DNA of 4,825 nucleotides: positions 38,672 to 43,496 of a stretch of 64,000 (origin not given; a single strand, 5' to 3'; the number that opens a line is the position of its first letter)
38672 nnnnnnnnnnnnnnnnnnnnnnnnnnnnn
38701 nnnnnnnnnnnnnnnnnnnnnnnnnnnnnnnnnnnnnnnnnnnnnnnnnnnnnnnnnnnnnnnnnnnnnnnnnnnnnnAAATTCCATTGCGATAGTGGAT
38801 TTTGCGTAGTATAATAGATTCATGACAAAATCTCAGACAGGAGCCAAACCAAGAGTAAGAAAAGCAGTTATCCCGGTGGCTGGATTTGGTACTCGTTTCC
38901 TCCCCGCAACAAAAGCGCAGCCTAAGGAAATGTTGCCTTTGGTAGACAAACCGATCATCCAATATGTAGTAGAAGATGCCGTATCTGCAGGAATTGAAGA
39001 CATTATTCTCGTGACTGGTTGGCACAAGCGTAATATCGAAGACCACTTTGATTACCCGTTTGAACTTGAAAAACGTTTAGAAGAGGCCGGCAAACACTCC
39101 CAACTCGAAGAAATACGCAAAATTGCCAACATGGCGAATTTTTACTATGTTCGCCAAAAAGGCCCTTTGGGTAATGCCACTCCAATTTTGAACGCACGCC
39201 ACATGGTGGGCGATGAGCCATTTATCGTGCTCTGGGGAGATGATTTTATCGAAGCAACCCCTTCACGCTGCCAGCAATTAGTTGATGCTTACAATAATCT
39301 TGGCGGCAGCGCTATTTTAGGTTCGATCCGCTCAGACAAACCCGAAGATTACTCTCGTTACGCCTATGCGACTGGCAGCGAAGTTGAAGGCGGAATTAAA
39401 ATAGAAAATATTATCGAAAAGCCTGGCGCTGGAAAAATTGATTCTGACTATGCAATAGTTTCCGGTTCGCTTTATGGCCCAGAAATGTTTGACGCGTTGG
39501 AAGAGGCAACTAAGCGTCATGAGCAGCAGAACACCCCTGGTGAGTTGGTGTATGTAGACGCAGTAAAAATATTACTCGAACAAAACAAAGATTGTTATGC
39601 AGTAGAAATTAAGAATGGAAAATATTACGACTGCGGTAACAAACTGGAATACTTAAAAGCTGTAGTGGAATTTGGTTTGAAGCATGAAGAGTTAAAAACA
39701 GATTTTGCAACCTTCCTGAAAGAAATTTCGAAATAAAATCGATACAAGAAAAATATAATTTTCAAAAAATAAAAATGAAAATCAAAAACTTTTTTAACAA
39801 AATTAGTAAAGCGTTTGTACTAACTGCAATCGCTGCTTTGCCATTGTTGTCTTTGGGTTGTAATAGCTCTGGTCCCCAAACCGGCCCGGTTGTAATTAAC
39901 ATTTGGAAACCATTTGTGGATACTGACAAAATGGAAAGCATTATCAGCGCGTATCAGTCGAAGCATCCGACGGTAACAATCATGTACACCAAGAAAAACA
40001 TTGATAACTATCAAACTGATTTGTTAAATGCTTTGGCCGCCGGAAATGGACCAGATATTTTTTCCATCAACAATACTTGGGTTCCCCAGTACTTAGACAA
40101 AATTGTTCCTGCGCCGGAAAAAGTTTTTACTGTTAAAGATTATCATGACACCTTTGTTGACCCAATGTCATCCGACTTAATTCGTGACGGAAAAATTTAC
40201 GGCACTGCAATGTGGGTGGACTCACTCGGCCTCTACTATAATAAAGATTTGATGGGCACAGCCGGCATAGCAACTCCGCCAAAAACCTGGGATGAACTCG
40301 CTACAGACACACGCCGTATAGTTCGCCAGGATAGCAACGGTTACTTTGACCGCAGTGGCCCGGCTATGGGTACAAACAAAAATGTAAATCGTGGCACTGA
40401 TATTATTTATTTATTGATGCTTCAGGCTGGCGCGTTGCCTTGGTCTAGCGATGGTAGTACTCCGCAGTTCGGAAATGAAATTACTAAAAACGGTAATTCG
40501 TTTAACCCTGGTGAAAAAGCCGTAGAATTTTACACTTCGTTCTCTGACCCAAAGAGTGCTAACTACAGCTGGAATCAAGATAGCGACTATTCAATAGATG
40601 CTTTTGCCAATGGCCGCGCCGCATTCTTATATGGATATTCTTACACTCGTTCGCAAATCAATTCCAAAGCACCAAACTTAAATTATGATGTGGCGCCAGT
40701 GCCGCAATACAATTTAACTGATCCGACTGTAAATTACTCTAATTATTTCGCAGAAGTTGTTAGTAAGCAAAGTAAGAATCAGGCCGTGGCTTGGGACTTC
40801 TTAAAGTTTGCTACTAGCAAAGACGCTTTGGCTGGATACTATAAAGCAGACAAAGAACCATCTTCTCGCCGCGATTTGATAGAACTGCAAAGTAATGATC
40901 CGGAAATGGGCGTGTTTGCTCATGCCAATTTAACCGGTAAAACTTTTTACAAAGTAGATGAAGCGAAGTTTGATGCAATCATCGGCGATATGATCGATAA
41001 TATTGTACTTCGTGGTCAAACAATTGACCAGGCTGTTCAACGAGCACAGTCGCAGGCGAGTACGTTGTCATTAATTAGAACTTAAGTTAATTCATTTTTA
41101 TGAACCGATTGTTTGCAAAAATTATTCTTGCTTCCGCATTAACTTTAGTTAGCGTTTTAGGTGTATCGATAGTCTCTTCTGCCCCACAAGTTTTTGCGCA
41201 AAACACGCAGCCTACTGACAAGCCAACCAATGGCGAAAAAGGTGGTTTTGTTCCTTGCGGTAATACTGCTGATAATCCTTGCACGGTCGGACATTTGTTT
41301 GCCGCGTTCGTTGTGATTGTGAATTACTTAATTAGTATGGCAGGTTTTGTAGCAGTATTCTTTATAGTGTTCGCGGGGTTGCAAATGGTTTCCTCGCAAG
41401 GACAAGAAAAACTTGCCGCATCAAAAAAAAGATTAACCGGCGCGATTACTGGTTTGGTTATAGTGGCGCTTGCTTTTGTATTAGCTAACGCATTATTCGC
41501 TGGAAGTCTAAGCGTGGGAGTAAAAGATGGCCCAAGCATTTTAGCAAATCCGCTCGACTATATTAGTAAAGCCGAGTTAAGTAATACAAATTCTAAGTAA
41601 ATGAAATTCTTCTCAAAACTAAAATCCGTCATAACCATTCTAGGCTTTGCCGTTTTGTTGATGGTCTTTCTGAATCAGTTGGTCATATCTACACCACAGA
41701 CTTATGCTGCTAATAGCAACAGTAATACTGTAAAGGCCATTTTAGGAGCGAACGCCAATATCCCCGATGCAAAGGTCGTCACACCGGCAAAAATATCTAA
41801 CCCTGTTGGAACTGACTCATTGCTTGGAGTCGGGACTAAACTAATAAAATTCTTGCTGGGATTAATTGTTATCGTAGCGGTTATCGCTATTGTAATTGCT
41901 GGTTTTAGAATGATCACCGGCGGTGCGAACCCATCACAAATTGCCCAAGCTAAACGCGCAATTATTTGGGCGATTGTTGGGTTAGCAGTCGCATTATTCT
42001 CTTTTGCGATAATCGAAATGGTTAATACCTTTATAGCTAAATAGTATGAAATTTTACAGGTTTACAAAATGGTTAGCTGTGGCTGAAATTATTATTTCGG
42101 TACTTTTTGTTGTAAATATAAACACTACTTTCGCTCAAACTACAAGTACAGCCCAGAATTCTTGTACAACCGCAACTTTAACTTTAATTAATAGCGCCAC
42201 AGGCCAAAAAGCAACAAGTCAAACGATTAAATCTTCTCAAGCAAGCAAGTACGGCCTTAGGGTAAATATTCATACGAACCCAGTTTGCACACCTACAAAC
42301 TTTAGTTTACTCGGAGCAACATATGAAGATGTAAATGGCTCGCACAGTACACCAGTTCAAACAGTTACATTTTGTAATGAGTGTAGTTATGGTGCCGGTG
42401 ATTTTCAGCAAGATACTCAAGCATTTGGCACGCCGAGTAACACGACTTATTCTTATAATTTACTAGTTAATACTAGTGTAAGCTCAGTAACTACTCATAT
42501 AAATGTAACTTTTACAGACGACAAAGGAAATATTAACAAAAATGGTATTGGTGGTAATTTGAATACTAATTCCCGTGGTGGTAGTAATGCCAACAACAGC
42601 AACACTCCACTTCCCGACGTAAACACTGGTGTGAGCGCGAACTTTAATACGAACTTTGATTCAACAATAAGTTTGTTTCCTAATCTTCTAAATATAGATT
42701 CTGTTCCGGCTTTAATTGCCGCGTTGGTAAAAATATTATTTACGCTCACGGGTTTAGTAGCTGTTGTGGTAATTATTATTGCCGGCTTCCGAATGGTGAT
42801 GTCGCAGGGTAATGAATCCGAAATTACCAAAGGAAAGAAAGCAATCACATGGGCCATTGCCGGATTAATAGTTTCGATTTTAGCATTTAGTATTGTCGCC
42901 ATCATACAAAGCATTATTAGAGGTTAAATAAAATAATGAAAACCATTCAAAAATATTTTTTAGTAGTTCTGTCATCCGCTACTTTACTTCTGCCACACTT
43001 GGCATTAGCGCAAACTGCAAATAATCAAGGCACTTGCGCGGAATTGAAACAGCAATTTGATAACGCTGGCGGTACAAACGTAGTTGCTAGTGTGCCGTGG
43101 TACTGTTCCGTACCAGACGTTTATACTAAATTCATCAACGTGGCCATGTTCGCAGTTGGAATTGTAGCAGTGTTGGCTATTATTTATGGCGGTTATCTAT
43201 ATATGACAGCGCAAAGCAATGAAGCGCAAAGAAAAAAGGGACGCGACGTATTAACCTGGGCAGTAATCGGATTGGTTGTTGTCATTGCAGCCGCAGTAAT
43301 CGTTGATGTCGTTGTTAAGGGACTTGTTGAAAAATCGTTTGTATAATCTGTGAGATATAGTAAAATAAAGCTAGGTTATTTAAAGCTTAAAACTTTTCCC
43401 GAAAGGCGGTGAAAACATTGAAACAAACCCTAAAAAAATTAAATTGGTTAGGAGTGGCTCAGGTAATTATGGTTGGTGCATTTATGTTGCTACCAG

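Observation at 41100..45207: Tandem array of seven paralogous pilin-like genes with hypervariable N-domains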

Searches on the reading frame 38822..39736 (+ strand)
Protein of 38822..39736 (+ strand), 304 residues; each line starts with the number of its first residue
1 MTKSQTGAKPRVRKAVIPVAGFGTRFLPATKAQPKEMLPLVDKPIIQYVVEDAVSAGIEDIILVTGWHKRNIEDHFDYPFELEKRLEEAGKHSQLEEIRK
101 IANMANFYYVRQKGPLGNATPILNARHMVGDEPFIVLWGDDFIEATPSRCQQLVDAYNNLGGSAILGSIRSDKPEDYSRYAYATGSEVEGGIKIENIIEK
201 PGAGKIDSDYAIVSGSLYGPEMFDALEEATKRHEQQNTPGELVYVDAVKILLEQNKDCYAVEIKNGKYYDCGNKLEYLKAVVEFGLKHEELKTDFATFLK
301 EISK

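Call 8: search_protein_families(library=pfam, proteins=[window:38822-39736:+], max_evalue=0.001)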
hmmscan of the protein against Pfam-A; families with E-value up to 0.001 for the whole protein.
window:38822-39736:+ (304 aa): 2 families
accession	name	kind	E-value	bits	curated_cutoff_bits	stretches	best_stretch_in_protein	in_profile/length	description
PF00483.29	NTP_transferase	-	9.6e-23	81.4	21.2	1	14-280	1-238/245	Nucleotidyl transferase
PF12804.13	NTP_transf_3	-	1.1e-05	26.2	27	1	15-80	1-62/160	MobA-like NTP transferase domain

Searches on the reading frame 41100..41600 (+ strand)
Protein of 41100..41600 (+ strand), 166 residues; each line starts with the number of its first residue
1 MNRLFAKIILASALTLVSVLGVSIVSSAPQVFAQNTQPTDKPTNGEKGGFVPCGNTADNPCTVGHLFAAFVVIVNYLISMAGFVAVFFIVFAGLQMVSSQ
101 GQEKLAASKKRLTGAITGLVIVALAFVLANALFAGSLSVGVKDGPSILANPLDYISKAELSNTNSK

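Call 3: search_protein_families(library=pfam, proteins=[window:41100-41600:+], max_evalue=1)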
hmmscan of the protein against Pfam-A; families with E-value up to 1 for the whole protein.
window:41100-41600:+ (166 aa): 4 families
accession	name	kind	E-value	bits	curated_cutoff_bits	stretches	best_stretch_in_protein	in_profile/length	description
PF18895.5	T4SS_pilin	-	1.1e-06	29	26.6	1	73-132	12-71/71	Type IV secretion system pilin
PF00001.26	7tm_1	-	0.011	15.7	30.5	1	15-130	105-216/260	7 transmembrane receptor (rhodopsin family)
PF15183.11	MRAP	-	0.33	11.4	27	1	70-111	36-74/89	Melanocortin-2 receptor accessory protein family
PF19865.4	DUF6338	-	0.36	10.8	26.5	1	70-135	37-105/205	Family of unknown function (DUF6338)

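Call 4: search_protein_families(library=ncbifam, proteins=[window:41100-41600:+], max_evalue=1)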
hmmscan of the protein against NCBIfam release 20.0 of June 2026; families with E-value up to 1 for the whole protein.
window:41100-41600:+ (166 aa): 2 families
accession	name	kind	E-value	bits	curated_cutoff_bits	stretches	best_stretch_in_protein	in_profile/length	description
NF045849.1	ICE_MMCAP2_0565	equivalog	0.00064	19.3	40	1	74-132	17-76/80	Mbov_0395 family pilin-like conjugal transfer protein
TIGR00909.1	2A0306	subfamily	0.0015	17.5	556.8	1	84-136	201-253/429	amino acid transporter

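Call 79: search_protein_families(library=phrogs, proteins=[window:41100-41600:+], max_evalue=0.01)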
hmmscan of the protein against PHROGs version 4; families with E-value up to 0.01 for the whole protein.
window:41100-41600:+ (166 aa): 0 families

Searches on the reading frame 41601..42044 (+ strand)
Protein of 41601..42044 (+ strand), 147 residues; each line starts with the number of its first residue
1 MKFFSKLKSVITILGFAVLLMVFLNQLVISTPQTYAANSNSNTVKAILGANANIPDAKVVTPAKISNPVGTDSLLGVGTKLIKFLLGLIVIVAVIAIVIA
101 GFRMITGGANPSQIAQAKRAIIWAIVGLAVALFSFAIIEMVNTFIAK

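Call 3: search_protein_families(library=pfam, proteins=[window:41601-42044:+], max_evalue=1)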
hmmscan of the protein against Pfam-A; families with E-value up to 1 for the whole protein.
window:41601-42044:+ (147 aa): 5 families
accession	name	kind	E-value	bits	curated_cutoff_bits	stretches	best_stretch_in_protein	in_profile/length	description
PF18895.5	T4SS_pilin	-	8.7e-11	42.2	26.6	1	80-135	11-65/71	Type IV secretion system pilin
PF04956.18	TrbC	-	2.7e-06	28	27.9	1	72-140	35-97/98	TrbC/VIRB2 pilin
PF05095.17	DUF687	-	0.059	12.3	25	1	16-102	449-530/537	Protein of unknown function (DUF687)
PF23960.2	DUF7289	-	0.62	10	27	1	85-121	12-47/238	Family of unknown function (DUF7289)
PF15062.11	ARL6IP6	-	0.98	10.1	27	0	116-138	22-44/86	Haemopoietic lineage transmembrane helix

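Call 4: search_protein_families(library=ncbifam, proteins=[window:41601-42044:+], max_evalue=1)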
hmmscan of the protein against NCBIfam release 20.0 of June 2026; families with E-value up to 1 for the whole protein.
window:41601-42044:+ (147 aa): 3 families
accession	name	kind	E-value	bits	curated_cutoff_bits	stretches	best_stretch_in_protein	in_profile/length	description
NF045849.1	ICE_MMCAP2_0565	equivalog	7.2e-09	35.2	40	1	72-143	7-78/80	Mbov_0395 family pilin-like conjugal transfer protein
NF010294.0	PRK13734.1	subfamily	0.00015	21.9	150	1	6-100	28-116/120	F-type conjugative transfer system pilin TraA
NF046050.1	CPBP_fam_MroQ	equivalog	0.0035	16.8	270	1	81-146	42-107/243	intramembrane glutamic endopeptidase MroQ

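Call 79: search_protein_families(library=phrogs, proteins=[window:41601-42044:+], max_evalue=0.01)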
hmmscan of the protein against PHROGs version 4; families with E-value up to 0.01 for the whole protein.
window:41601-42044:+ (147 aa): 0 families

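Call 80: search_dna_similar(query=window:41601-42041:+, collection=plasmids, mode=protein, max_evalue=1, max_rows=15)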
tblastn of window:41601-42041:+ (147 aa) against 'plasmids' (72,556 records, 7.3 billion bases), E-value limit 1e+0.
No match.

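Call 81: search_solved_structures(query=window:41601-42041:+, max_evalue=10)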
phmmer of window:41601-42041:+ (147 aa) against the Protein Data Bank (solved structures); distinct sequences matched with E-value up to 10: 6.
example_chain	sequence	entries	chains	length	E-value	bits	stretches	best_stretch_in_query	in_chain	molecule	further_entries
8fed_K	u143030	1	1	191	0.87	13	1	82-144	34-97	Transmembrane protein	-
4wfe_A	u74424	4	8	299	1.6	12.2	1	92-138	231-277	Potassium channel subfamily K member 4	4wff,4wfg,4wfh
7ljb_A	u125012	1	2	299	1.6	12.2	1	92-138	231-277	Isoform 2 of Potassium channel subfamily K member 4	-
7lj5_A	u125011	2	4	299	1.6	12.1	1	92-138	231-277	Isoform 2 of Potassium channel subfamily K member 4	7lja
4rue_A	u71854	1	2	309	1.8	12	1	92-138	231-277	Potassium channel subfamily K member 4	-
3um7_A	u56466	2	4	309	2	11.9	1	92-138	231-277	Potassium channel subfamily K member 4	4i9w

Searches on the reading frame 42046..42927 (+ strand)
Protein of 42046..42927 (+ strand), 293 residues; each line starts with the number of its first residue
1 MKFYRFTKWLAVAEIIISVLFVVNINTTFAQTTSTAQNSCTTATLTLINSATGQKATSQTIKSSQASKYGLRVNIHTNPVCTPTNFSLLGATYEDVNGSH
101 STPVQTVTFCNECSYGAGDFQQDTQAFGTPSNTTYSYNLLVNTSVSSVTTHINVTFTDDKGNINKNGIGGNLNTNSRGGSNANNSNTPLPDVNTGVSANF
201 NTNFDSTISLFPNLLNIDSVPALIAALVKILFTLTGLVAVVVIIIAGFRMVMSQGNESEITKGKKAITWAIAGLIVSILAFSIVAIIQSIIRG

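Call 3: search_protein_families(library=pfam, proteins=[window:42046-42927:+], max_evalue=1)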
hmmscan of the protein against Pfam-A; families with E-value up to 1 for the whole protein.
window:42046-42927:+ (293 aa): 2 families
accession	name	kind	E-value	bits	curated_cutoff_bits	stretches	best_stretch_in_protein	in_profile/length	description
PF18895.5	T4SS_pilin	-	1.3e-09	38.5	26.6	1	218-286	3-70/71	Type IV secretion system pilin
PF04290.18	DctQ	-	0.02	15.2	28.3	1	217-292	54-128/132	Tripartite ATP-independent periplasmic transporters, DctQ component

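Call 4: search_protein_families(library=ncbifam, proteins=[window:42046-42927:+], max_evalue=1)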
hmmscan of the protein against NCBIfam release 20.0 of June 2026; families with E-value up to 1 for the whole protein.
window:42046-42927:+ (293 aa): 1 family
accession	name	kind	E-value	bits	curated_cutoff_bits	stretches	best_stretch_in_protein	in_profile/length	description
NF045849.1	ICE_MMCAP2_0565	equivalog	5.2e-06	26.1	40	1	220-291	9-80/80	Mbov_0395 family pilin-like conjugal transfer protein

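Call 12: find_encoding_contigs(protein=window:42046-42927:+, flank=10000, max_places=6)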
Protein window:42046-42927:+ (293 aa): 4 contigs read that carry it; 2 places shown.
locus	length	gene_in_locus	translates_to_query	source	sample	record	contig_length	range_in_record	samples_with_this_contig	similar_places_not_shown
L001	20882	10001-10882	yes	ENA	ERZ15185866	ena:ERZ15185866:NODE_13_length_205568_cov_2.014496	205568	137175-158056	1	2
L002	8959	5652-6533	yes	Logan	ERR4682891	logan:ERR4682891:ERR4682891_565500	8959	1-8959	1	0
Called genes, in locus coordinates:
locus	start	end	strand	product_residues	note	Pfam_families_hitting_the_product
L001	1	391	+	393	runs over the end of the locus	PF12844:HTH_19 (weak), PF13413:HTH_25, PF13560:HTH_31 (weak), PF13464:RodZ_C (weak)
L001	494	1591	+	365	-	PF00154:RecA_N, PF06745:ATPase (faint), PF08423:Rad51, PF27531:MT3502_N (weak), PF21096:RecA_C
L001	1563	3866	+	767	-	PF00929:RNase_T, PF21762:DEDDh_C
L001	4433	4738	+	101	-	-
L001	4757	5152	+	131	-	PF01252:Peptidase_A8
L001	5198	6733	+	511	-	PF05362:Lon_C (faint), PF13541:ChlI, PF05496:RuvB_N (faint), PF00493:MCM (faint), PF01078:Mg_chelatase, PF07728:AAA_5 (weak), PF13335:Mg_chelatase_C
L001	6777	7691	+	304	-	PF00483:NTP_transferase, PF12804:NTP_transf_3 (faint)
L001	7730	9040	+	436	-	PF01547:SBP_bac_1, PF13416:SBP_bac_8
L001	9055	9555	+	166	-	PF18895:T4SS_pilin (weak)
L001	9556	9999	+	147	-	PF04956:TrbC (weak), PF18895:T4SS_pilin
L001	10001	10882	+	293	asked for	PF18895:T4SS_pilin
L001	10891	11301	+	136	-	PF18895:T4SS_pilin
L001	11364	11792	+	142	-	PF18895:T4SS_pilin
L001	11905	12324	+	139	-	PF18895:T4SS_pilin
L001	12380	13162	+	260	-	PF18895:T4SS_pilin (weak)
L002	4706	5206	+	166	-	PF18895:T4SS_pilin (weak)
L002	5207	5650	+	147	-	PF04956:TrbC (weak), PF18895:T4SS_pilin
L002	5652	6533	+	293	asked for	PF18895:T4SS_pilin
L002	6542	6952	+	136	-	PF18895:T4SS_pilin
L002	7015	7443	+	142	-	PF18895:T4SS_pilin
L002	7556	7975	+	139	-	PF18895:T4SS_pilin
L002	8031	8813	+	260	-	PF18895:T4SS_pilin (weak)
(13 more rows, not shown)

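Call 79: search_protein_families(library=phrogs, proteins=[window:42046-42927:+], max_evalue=0.01)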
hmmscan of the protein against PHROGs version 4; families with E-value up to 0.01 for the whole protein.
window:42046-42927:+ (293 aa): 1 family
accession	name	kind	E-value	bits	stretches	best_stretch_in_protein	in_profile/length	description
phrog_30263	-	unknown function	0.0058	17.9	1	140-162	41-63/69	-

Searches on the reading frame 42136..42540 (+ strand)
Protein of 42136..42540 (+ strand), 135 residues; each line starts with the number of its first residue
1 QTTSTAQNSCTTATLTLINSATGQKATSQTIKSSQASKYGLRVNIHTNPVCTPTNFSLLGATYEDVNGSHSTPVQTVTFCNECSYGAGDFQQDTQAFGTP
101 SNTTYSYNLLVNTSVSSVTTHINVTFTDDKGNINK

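Call 57: search_protein_representatives(protein=window:42136-42540:+)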
Query: 135 residues. Proteins with E-value up to 0.001 (for the whole library): 3; up to 1e-10: 2; up to 1e-30: 1. The best 3 are listed.
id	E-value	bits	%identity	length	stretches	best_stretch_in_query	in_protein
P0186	7.1e-79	278.3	100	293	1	1-135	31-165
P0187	3.7e-17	79.1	44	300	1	1-133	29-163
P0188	4.7e-07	46.5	39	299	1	9-134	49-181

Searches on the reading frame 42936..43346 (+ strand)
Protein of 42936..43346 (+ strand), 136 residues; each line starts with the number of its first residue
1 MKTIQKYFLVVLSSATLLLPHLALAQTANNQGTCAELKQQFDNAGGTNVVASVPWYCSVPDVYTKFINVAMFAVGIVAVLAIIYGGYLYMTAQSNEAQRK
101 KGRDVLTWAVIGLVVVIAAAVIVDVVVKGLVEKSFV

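Call 3: search_protein_families(library=pfam, proteins=[window:42936-43346:+], max_evalue=1)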
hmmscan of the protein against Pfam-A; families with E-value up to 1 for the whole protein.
window:42936-43346:+ (136 aa): 9 families
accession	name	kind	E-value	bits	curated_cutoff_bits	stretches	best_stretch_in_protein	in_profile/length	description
PF18895.5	T4SS_pilin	-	2.8e-11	43.8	26.6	1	65-126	11-71/71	Type IV secretion system pilin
PF04956.18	TrbC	-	0.00061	20.4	27.9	1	74-124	53-96/98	TrbC/VIRB2 pilin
PF03994.20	DUF350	-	0.0011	19.5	26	1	69-128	46-98/133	Domain of Unknown Function (DUF350)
PF02322.20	Cyt_bd_oxida_II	-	0.0013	18.6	35.6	1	58-123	146-208/302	Cytochrome bd terminal oxidase subunit II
PF07086.17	Jagunal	-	0.013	16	25.4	1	55-128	95-169/187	Jagunal, ER re-organisation during oogenesis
PF01578.25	Cytochrom_C_asm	-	0.09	12.8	29.9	1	79-130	163-211/212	Cytochrome C assembly protein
PF05987.18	DUF898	-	0.22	11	28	1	58-123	176-241/336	Bacterial protein of unknown function (DUF898)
PF13400.11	Tad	-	0.44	11.4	22.3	1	68-95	2-29/47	Putative Flp pilus-assembly TadE/G-like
PF10661.14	EssA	-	0.44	10.8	24.1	1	91-128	106-145/147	WXG100 protein secretion system (Wss), protein EssA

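Call 4: search_protein_families(library=ncbifam, proteins=[window:42936-43346:+], max_evalue=1)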
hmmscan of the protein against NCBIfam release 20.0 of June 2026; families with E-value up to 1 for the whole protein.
window:42936-43346:+ (136 aa): 6 families
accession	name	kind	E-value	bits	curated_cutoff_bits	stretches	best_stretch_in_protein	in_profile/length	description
NF045849.1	ICE_MMCAP2_0565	equivalog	1.5e-09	37.4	40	1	62-127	12-77/80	Mbov_0395 family pilin-like conjugal transfer protein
NF046050.1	CPBP_fam_MroQ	equivalog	0.001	18.6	270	1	65-131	41-107/243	intramembrane glutamic endopeptidase MroQ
NF049893.1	spr0155_permease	equivalog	0.0074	16.6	120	1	3-84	5-86/165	ABC transporter permease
TIGR00776.1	RhaT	subfamily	0.057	12.5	319.6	1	98-126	261-289/290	RhaT/GlcU family sugar-proton symporter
TIGR03943.1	TIGR03943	equivalog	0.073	12.4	88.8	1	63-125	5-75/221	TIGR03943 family putative permease subunit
NF041742.1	WGxxGxxG_fam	subfamily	0.12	12.9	35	1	2-114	3-58/69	WGxxGxxG family protein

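Call 79: search_protein_families(library=phrogs, proteins=[window:42936-43346:+], max_evalue=0.01)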
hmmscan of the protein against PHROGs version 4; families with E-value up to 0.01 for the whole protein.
window:42936-43346:+ (136 aa): 0 families
